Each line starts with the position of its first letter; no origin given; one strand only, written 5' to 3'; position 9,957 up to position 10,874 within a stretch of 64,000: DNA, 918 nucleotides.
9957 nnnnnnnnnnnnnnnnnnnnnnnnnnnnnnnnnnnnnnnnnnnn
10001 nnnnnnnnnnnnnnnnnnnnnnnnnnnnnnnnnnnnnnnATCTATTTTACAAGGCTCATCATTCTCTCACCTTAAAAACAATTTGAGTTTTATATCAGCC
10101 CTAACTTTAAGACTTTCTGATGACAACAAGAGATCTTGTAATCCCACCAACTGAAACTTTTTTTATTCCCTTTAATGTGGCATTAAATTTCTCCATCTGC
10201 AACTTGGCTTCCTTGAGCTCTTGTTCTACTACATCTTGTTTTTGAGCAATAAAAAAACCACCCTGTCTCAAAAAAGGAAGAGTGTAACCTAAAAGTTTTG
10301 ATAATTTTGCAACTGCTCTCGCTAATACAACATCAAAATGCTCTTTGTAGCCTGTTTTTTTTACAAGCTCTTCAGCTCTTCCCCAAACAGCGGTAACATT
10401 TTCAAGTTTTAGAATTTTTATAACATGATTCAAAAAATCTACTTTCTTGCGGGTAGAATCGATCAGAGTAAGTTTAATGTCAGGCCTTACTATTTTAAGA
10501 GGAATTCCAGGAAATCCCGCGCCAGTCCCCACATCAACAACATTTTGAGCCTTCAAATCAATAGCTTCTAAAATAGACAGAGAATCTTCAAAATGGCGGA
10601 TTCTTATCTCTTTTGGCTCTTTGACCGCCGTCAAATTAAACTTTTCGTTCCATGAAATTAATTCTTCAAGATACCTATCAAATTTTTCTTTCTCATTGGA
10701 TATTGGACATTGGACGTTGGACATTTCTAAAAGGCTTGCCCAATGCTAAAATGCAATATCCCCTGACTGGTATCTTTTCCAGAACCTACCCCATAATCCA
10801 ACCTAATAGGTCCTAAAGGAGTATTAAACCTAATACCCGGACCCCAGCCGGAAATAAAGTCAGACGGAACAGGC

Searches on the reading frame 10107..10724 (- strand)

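Call 41: search_protein_families(library=pfam, proteins=[window:10107-10724:-], max_evalue=0.001)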
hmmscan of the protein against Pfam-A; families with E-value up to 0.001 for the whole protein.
window:10107-10724:- (205 aa): 5 families
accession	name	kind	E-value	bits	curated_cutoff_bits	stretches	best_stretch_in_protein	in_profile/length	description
PF02527.21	GidB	-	1.5e-53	181.3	27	1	12-190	2-176/184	rRNA small subunit methyltransferase G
PF13847.12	Methyltransf_31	-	1.2e-11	44.9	27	1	58-174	3-121/145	Methyltransferase domain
PF05175.20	MTS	-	6.3e-06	26.4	23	1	52-133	24-102/170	Methyltransferase small domain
PF10294.15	Methyltransf_16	-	0.00028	21.1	21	1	52-136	40-127/174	Lysine methyltransferase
PF06325.19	PrmA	-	0.00049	20.1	22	1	48-179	151-281/296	Ribosomal protein L11 methyltransferase (PrmA)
